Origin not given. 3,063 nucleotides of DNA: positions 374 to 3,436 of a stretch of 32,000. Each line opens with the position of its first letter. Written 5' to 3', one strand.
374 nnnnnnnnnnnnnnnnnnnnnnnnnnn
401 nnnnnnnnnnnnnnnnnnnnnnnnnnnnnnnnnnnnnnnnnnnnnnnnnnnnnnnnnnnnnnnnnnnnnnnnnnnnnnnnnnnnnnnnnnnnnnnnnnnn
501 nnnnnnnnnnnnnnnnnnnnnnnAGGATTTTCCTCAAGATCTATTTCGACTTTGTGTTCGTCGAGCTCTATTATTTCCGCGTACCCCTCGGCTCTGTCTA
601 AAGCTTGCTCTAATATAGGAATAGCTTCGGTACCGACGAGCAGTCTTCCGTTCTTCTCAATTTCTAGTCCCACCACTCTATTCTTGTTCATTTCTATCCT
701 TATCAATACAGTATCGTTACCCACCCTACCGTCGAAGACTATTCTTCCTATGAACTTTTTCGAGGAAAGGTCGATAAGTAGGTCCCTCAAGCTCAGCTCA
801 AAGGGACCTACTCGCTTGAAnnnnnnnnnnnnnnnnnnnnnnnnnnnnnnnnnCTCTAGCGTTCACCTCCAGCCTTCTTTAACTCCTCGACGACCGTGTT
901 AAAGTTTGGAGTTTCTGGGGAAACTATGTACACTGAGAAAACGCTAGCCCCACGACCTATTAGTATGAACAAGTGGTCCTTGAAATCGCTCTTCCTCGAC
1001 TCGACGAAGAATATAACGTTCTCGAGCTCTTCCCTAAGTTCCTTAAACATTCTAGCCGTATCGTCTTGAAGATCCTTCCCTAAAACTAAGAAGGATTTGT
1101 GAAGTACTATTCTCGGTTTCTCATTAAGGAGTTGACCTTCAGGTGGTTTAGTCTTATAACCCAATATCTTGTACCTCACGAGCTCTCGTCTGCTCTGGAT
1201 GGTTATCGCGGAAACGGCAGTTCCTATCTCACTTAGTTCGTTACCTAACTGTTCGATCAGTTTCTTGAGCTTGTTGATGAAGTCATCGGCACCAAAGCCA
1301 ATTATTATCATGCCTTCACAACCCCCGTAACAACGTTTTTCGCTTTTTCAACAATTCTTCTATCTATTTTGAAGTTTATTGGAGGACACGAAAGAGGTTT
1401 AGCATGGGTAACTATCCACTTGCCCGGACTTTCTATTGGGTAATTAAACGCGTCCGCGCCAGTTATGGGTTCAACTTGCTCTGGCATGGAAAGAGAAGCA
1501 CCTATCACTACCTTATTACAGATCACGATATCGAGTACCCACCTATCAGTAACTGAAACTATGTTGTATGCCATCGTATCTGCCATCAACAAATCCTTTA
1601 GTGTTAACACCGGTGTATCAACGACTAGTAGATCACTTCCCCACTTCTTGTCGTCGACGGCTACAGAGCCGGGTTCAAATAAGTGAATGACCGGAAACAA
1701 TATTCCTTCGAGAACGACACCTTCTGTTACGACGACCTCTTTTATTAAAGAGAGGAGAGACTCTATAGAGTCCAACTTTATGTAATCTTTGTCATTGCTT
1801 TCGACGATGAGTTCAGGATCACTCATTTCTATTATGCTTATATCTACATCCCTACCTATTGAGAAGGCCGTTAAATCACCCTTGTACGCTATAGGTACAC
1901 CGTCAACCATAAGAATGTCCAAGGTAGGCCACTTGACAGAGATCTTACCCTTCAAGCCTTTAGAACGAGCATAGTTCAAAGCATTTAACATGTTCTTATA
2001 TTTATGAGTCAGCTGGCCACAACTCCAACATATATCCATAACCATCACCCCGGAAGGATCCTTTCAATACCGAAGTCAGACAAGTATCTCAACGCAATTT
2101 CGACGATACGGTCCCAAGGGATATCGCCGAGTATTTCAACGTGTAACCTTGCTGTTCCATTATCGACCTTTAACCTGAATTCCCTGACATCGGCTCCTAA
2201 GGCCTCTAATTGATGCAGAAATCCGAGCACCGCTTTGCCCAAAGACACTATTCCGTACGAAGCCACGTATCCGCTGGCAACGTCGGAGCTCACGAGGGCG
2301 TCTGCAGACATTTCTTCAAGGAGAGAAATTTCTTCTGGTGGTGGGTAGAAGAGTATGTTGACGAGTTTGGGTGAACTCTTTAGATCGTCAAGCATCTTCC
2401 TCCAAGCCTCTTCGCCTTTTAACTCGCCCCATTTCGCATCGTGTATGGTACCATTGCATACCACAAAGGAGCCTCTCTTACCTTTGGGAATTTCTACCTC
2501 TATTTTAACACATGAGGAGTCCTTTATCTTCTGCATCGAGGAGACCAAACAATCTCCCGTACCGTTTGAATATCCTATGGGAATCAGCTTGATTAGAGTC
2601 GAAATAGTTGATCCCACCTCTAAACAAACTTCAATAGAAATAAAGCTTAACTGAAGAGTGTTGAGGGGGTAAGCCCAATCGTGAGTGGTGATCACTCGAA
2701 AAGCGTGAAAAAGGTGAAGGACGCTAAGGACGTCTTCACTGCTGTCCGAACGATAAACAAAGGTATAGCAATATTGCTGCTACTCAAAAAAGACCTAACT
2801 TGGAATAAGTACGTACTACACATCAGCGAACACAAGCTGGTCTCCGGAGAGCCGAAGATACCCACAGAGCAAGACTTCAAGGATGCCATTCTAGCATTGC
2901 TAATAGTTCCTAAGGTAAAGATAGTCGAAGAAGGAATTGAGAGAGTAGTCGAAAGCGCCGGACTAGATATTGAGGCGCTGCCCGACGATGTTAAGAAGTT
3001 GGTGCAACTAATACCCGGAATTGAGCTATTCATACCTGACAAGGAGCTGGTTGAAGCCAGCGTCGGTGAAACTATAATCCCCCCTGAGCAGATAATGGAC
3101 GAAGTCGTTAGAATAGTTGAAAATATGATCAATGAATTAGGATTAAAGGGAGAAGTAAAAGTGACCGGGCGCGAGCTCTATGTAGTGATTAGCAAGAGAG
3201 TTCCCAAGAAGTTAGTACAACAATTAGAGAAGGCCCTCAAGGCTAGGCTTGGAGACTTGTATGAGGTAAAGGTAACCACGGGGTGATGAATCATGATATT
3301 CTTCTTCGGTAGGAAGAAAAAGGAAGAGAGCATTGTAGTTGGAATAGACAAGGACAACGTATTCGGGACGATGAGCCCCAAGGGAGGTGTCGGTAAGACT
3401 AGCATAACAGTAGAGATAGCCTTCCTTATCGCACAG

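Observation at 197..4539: Bidirectional seven-gene cluster: DUF4388/PATAN-like paralogues, a MinD/ParA ATPase and a Roadblock-like protein, with no GTPase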

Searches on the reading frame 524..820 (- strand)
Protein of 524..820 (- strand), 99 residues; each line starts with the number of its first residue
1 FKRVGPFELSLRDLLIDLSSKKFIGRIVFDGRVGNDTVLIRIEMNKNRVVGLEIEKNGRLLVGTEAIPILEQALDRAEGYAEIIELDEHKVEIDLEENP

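Call 73: find_homologous_proteins(query=A11, max_evalue=10)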
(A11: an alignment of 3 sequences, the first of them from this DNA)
Query A11 (3 sequences) (99 aa, profile of the alignment): 1 proteins with E <= 10 among 294 candidates.
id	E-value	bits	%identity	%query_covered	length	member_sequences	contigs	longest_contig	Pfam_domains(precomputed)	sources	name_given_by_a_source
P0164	1.9e-18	84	59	62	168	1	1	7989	-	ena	-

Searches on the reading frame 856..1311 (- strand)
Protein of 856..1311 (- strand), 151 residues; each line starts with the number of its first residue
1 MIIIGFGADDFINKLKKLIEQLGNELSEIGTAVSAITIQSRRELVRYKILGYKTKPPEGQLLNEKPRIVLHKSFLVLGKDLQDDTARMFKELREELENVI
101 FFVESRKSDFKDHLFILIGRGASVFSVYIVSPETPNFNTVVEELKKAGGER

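Call 3: search_protein_families(library=pfam, proteins=[window:856-1311:-], max_evalue=1)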
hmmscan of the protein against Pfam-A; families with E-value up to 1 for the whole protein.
window:856-1311:- (151 aa): 2 families
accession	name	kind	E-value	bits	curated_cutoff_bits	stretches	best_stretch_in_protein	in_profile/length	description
PF04096.20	Nucleoporin2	-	0.048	14.2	28.4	1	42-99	63-121/148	Nup98-96 autopeptidase S59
PF00657.28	Lipase_GDSL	-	0.21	12.1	23.6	1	1-101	79-170/208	GDSL-like Lipase/Acylhydrolase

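Call 4: search_protein_families(library=ncbifam, proteins=[window:856-1311:-], max_evalue=1)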
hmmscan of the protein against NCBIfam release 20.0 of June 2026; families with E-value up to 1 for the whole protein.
window:856-1311:- (151 aa): 1 family
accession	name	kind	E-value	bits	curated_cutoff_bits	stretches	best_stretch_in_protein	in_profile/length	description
NF045995.1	MAG0865_DivIVA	hypoth_equivalog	0.073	13.2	55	1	9-39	26-56/69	MAG0865 family DivIVA-related protein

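Call 97: search_solved_structures(query=A3, max_evalue=5)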
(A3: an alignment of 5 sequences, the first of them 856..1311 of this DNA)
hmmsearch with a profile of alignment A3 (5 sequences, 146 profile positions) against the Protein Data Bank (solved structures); distinct sequences matched with E-value up to 5: 10.
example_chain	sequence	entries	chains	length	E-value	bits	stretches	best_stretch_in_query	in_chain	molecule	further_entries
1zx4_A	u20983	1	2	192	0.07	16.1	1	70-125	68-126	Plasmid Partition par B protein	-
2ntz_A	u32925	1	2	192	0.095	15.6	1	70-125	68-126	ParB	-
5i4z_A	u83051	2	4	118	0.19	14.6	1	33-109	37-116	Myc proto-oncogene protein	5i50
3tai_A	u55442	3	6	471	0.25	14.3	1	8-55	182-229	DNA double-strand break repair protein nurA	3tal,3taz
9om3_B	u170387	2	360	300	0.79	12.6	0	9-43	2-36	C3-A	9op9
1rmv_A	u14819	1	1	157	0.87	12.5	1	64-128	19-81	RIBGRASS MOSAIC VIRUS COAT PROTEIN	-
6nr8_4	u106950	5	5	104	1.3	12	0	12-38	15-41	Prefoldin subunit 4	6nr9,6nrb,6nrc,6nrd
6g6j_A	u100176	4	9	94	1.4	11.8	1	30-108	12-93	Myc proto-oncogene protein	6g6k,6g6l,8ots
7wu7_4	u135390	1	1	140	2.5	11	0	12-39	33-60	Prefoldin subunit 4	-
8h7c_A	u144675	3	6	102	2.7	10.9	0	8-44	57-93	De novo ferric enterobactin esterase Syn-F4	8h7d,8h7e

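Call 99: search_protein_families(library=padloc, proteins=[window:856-1311:-], max_evalue=0.1)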
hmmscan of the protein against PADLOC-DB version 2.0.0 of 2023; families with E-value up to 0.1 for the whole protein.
window:856-1311:- (151 aa): 0 families

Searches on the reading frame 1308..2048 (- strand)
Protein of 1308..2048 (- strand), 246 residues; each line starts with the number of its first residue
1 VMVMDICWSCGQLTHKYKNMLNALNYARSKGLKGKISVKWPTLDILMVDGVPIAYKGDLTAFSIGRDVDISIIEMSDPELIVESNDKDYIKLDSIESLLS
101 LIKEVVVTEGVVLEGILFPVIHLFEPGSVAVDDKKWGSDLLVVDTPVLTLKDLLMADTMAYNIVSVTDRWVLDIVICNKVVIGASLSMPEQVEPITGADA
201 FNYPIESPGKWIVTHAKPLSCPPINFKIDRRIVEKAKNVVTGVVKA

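Call 3: search_protein_families(library=pfam, proteins=[window:1308-2048:-], max_evalue=1)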
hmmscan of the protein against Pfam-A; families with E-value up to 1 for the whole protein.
window:1308-2048:- (246 aa): 0 families

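Call 4: search_protein_families(library=ncbifam, proteins=[window:1308-2048:-], max_evalue=1)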
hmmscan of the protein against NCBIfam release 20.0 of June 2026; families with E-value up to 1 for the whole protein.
window:1308-2048:- (246 aa): 0 families

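Call 95: search_solved_structures(query=A4, max_evalue=5)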
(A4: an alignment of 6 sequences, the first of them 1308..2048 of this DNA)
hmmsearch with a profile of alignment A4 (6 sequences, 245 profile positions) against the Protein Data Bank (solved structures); distinct sequences matched with E-value up to 5: 2.
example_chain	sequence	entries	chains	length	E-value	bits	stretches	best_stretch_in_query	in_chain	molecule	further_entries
9t4r_t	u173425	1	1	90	0.22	14.2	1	26-73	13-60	Large ribosomal subunit protein uL24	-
3qyb_A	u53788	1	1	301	1.4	11.6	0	34-98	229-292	TBC1 domain family member 4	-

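Call 99: search_protein_families(library=padloc, proteins=[window:1308-2048:-], max_evalue=0.1)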
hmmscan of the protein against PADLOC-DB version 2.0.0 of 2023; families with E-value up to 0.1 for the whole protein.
window:1308-2048:- (246 aa): 0 families

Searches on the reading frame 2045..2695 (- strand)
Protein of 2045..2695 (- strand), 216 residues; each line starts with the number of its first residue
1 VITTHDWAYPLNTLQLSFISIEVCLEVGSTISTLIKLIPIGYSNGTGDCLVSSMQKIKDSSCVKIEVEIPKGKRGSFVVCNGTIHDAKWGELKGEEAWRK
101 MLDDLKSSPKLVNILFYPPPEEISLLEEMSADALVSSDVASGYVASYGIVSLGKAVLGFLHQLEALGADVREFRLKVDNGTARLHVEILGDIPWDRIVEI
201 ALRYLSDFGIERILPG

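Call 3: search_protein_families(library=pfam, proteins=[window:2045-2695:-], max_evalue=1)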
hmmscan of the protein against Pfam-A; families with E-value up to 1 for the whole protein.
window:2045-2695:- (216 aa): 0 families

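Call 4: search_protein_families(library=ncbifam, proteins=[window:2045-2695:-], max_evalue=1)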
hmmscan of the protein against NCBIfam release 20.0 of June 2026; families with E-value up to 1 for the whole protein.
window:2045-2695:- (216 aa): 0 families

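Call 96: search_solved_structures(query=A5, max_evalue=5)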
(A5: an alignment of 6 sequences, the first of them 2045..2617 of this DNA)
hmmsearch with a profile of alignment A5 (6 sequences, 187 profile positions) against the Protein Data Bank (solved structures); distinct sequences matched with E-value up to 5: 3.
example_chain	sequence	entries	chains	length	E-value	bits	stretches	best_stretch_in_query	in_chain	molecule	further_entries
9vth_SA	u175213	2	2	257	0.94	12.3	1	76-111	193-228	Small ribosomal subunit protein uS2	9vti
6t69_A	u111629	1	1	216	2.7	10.8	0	41-61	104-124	Membrane occupation and recognition nexus protein MORN1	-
6t6q_AAA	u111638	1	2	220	2.9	10.7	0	41-61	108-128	Membrane occupation and recognition nexus protein MORN1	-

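Call 99: search_protein_families(library=padloc, proteins=[window:2045-2617:-], max_evalue=0.1)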
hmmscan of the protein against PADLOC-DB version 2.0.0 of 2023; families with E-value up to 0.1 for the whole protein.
window:2045-2617:- (190 aa): 0 families

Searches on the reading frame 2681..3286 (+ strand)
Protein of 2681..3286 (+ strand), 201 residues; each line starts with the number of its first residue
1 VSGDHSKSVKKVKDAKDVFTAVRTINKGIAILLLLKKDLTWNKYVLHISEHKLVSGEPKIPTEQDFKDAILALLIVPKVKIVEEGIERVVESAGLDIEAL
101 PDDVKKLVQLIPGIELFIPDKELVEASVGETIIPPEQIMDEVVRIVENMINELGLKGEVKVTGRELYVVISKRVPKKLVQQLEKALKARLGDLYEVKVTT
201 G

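Call 3: search_protein_families(library=pfam, proteins=[window:2681-3286:+], max_evalue=1)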
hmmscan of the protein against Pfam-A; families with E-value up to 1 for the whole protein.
window:2681-3286:+ (201 aa): 1 family
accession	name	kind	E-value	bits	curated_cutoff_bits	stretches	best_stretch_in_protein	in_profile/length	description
PF14834.11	GST_C_4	-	0.05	14.1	30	1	45-96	51-102/117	Glutathione S-transferase, C-terminal domain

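Call 4: search_protein_families(library=ncbifam, proteins=[window:2681-3286:+], max_evalue=1)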
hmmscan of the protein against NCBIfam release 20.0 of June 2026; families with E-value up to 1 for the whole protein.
window:2681-3286:+ (201 aa): 1 family
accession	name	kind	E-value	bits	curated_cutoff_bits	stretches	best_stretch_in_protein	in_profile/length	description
NF047356.1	RNA_bind_RnpM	equivalog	0.044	13.8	80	1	141-190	18-69/82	RNase P modulator RnpM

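Call 41: find_related_loci(query=A6, collection=metagenome_contigs, flank=5000)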
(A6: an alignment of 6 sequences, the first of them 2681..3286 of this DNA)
Query A6 (201 aa) in metagenome_contigs; peptide patterns used: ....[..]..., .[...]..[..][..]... (x = any residue, [..] = any of these).
289 stretches matched a pattern; 1 encode a relative of the query (tblastn E <= 1e-3); 1 distinct loci.
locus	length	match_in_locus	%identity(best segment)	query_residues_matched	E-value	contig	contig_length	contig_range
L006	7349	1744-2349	67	2-201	9e-89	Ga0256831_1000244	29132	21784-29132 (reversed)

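Call 94: search_solved_structures(query=A6, max_evalue=5)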
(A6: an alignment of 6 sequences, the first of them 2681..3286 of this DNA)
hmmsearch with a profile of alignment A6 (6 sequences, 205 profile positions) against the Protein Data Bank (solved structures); distinct sequences matched with E-value up to 5: 1.
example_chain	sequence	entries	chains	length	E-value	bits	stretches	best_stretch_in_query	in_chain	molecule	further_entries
6v8p_D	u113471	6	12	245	0.036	16.7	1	21-103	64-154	DNA polymerase zeta processivity subunit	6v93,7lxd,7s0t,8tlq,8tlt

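Call 99: search_protein_families(library=padloc, proteins=[window:2681-3286:+], max_evalue=0.1)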
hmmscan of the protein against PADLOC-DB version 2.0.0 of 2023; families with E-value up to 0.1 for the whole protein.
window:2681-3286:+ (201 aa): 0 families
